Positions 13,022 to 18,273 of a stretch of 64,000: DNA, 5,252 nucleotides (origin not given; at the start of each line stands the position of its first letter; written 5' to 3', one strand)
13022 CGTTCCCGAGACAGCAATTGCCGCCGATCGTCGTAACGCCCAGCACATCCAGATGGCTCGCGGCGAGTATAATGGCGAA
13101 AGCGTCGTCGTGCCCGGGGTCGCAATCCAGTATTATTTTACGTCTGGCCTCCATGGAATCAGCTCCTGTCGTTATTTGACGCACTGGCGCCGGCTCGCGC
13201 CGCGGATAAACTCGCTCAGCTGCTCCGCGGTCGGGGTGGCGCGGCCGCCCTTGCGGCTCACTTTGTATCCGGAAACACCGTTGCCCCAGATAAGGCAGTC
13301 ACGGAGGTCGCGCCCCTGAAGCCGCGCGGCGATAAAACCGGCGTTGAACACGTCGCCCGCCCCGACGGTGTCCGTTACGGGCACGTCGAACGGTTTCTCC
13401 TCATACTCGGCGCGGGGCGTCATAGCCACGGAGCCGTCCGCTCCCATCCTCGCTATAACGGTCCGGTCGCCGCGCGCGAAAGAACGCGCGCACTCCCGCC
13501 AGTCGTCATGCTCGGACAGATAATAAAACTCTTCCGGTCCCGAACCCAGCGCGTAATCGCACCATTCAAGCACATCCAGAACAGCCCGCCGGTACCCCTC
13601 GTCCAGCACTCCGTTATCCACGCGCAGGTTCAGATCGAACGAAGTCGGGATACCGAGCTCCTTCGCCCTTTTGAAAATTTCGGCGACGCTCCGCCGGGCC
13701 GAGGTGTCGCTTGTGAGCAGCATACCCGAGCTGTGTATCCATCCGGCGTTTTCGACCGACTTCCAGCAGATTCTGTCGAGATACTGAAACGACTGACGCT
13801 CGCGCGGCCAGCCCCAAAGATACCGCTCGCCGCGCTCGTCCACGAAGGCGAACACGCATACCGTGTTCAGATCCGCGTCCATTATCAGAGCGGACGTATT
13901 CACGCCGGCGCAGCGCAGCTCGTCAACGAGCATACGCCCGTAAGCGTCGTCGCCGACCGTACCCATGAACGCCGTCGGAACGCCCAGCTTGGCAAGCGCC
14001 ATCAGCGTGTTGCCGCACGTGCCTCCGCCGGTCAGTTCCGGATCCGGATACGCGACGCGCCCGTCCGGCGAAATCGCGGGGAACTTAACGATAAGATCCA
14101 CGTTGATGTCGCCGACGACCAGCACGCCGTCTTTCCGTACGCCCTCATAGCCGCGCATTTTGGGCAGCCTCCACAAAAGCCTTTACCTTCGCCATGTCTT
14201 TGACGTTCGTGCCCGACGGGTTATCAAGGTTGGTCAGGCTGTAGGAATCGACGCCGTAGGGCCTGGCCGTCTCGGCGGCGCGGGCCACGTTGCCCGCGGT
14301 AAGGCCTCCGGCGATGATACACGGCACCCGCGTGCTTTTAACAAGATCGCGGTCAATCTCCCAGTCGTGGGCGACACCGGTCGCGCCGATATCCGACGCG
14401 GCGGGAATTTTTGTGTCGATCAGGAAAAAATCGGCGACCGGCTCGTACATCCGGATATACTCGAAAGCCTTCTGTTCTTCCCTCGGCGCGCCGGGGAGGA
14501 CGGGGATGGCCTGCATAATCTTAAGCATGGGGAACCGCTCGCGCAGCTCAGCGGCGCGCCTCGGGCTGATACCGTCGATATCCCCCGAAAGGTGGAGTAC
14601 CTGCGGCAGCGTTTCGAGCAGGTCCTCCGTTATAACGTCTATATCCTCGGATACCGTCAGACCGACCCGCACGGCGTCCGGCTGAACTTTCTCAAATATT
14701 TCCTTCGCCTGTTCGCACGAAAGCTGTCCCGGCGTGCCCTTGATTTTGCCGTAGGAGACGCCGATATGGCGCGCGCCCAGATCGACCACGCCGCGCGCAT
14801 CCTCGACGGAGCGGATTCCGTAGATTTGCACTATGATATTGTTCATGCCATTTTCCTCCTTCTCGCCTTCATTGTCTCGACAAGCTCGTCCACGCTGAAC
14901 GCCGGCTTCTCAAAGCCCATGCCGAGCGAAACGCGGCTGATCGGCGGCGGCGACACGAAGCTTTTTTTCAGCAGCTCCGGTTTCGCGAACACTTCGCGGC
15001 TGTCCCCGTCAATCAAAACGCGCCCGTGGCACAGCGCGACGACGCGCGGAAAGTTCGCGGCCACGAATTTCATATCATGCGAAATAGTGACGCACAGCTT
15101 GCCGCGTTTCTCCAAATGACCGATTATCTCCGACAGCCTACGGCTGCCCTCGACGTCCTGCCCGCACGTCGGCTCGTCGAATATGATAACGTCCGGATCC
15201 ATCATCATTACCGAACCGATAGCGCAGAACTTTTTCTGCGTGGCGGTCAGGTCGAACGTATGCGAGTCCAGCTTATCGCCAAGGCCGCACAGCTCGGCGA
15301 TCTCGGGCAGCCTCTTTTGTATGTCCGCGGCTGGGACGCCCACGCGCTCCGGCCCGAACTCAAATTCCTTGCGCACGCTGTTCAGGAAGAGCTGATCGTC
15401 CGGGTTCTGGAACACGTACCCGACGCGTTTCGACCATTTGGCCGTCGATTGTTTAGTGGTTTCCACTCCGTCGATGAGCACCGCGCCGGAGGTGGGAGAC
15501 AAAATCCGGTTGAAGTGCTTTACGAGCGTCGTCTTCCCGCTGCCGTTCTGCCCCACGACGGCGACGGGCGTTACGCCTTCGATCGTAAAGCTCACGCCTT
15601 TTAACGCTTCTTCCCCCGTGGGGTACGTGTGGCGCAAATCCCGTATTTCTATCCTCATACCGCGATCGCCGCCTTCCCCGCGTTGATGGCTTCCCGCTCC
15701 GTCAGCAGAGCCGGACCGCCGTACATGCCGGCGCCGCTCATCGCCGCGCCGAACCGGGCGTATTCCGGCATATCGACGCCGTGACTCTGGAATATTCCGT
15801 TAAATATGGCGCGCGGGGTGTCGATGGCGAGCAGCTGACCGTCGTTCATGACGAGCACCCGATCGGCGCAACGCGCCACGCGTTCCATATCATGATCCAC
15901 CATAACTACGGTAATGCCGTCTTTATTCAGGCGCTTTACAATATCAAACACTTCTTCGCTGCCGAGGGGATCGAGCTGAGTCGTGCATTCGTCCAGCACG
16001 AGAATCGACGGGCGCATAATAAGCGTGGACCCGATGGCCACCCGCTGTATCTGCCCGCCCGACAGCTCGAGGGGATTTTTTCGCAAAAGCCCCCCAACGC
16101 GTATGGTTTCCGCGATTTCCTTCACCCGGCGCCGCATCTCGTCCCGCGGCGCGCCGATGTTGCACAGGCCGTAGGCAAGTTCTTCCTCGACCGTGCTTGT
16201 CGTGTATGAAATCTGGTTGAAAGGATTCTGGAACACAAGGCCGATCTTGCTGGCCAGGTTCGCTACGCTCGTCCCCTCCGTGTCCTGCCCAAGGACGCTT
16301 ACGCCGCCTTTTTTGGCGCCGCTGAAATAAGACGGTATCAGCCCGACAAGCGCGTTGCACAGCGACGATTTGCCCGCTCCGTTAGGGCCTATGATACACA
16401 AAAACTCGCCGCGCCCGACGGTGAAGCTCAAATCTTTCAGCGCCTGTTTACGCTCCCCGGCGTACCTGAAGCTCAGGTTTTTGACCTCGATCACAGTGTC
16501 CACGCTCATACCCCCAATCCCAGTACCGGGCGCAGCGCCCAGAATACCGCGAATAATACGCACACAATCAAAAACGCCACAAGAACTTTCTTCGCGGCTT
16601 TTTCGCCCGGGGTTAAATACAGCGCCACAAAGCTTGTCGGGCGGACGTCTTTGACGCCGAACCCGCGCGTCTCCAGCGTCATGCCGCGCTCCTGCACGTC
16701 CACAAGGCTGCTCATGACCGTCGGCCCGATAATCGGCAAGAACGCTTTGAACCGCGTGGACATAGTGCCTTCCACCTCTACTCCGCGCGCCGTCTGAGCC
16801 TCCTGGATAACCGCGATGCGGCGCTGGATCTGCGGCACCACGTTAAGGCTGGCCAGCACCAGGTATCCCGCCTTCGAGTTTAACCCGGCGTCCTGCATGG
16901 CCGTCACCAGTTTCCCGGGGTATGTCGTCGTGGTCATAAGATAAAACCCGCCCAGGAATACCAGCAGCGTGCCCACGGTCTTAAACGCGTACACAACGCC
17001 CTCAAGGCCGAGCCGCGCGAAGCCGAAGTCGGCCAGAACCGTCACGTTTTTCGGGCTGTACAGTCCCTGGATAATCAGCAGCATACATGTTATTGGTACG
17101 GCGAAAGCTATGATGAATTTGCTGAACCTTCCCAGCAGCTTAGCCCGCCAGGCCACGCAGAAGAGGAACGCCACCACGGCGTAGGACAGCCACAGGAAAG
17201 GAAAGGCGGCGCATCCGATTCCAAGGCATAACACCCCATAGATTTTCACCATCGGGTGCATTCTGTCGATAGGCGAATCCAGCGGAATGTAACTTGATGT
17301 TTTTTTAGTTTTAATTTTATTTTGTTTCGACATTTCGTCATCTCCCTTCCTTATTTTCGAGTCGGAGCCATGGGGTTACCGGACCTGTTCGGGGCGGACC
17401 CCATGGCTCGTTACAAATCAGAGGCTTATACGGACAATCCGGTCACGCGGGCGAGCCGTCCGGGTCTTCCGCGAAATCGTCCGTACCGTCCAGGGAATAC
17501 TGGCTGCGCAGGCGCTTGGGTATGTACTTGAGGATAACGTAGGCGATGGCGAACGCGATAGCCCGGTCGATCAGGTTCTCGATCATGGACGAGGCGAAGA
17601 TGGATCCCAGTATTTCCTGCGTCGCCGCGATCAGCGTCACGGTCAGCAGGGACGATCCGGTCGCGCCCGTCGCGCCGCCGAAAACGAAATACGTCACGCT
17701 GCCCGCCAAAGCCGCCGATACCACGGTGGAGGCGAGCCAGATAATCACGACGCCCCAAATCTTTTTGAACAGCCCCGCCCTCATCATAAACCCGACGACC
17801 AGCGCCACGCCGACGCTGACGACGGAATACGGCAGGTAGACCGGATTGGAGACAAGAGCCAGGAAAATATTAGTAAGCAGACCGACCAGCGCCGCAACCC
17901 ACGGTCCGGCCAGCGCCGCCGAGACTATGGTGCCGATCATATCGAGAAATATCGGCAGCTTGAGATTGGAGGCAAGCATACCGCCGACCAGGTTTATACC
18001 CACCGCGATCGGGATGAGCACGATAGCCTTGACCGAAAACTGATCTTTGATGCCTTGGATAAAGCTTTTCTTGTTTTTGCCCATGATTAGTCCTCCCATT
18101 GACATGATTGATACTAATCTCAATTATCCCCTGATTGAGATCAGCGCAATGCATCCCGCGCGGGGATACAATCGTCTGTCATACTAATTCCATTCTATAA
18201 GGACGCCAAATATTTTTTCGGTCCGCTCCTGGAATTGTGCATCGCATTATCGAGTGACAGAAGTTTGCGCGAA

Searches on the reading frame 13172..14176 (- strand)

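Call 26: search_protein_families(library=pfam, proteins=[window:13172-14176:-], max_evalue=0.00001)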
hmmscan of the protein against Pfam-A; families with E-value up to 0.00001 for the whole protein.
window:13172-14176:- (334 aa): 1 family
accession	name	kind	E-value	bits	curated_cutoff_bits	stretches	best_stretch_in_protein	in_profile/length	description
PF00294.29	PfkB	-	1.9e-44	152.6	25.8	1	18-313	4-297/302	pfkB family carbohydrate kinase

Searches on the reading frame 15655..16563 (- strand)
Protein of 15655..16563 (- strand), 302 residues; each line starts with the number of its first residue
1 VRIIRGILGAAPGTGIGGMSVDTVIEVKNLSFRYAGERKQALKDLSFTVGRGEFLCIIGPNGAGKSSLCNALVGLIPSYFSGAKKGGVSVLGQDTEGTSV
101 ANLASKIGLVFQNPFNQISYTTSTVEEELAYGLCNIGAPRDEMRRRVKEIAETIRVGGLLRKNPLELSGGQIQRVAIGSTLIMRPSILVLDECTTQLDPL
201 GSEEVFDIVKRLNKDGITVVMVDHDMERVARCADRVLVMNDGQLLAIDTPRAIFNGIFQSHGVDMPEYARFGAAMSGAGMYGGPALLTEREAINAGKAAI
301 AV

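Call 40: search_protein_families(library=pfam, proteins=[window:15655-16563:-], max_evalue=0.00001)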
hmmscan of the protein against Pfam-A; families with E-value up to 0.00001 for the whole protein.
window:15655-16563:- (302 aa): 3 families
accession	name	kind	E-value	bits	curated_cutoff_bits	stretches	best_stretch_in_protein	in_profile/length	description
PF00005.33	ABC_tran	-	6.9e-27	95.2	25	1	42-194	1-136/137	ABC transporter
PF02463.25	SMC_N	-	6.5e-07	29.4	40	1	53-231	25-206/220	RecF/RecN/SMC N terminal domain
PF13304.12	AAA_21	-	9.9e-06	26.3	27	0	54-75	1-22/304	AAA domain, putative AbiEii toxin, Type IV TA system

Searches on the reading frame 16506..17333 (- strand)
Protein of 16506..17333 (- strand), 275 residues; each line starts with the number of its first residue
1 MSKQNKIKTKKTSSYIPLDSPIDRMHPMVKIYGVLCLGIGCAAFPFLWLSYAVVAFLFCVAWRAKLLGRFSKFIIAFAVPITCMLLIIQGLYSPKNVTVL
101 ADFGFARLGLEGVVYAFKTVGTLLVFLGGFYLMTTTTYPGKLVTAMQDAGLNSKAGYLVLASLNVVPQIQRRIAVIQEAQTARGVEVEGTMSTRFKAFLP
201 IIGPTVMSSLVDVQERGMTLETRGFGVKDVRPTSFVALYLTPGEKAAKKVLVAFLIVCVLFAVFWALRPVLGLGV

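Call 40: search_protein_families(library=pfam, proteins=[window:16506-17333:-], max_evalue=0.00001)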
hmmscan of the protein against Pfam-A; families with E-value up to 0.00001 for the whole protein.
window:16506-17333:- (275 aa): 1 family
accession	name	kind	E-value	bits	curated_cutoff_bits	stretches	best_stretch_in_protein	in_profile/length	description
PF02361.21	CbiQ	-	4.1e-15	56.4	25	1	20-227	3-210/216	Cobalt transport protein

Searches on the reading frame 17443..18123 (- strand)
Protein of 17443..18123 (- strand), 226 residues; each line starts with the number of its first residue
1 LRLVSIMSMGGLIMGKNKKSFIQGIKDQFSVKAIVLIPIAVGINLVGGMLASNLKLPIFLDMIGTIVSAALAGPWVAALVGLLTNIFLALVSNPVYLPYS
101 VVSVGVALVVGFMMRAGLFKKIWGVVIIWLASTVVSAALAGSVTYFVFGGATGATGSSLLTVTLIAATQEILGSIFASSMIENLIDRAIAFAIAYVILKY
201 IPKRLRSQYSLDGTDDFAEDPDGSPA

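Call 17: search_protein_families(library=ncbifam, proteins=[window:17443-18123:-])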
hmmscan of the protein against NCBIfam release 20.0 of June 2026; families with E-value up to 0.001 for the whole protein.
window:17443-18123:- (226 aa): 1 family
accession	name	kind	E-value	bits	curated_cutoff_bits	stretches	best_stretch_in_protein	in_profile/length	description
NF045596.1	ECF_S_CD3073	equivalog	3.9e-32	111.3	180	1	35-206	2-173/174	CD3073 family putative ECF transporter S component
